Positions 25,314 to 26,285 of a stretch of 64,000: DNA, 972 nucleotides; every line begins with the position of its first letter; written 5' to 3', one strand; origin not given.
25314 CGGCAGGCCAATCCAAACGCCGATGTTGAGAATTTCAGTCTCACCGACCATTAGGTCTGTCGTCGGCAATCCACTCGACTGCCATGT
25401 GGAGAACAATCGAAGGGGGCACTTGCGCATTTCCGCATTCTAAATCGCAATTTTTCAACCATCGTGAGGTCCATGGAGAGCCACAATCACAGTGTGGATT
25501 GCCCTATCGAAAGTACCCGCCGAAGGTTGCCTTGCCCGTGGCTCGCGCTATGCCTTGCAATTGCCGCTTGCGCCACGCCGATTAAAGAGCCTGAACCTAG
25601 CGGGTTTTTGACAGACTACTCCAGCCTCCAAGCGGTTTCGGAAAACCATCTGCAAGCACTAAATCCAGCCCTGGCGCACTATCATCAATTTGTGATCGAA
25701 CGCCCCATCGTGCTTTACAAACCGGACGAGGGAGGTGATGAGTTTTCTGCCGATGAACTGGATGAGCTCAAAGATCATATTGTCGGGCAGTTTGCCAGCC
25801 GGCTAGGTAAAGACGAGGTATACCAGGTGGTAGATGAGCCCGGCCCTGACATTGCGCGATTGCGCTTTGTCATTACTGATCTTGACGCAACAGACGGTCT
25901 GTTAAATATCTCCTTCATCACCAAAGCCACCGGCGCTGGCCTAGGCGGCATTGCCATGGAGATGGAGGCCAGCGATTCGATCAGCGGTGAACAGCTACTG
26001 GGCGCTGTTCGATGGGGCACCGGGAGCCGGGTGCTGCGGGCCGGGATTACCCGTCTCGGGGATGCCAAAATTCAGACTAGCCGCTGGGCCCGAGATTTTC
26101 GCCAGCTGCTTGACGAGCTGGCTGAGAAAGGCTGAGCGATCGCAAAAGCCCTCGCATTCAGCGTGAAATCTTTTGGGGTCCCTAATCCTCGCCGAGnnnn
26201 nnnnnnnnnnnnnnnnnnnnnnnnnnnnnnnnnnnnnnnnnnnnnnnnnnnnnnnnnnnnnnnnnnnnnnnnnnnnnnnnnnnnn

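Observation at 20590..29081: Two adjacent divergons pairing a secreted serine hydrolase with a membrane-bound ToxR/CadC-like regulator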

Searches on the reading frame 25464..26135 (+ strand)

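Call 3: search_protein_families(library=pfam, proteins=[window:25464-26135:+], max_evalue=0.01)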
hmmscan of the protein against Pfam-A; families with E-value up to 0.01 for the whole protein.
window:25464-26135:+ (223 aa): 1 family
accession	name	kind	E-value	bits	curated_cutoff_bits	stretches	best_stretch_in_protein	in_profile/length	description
PF11769.13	DUF3313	-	4.2e-23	82.5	26.1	1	45-212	2-187/187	Protein of unknown function (DUF3313)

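Call 4: search_protein_families(library=ncbifam, proteins=[window:25464-26135:+], max_evalue=0.01)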
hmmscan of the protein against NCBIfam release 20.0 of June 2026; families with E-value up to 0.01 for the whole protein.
window:25464-26135:+ (223 aa): 0 families
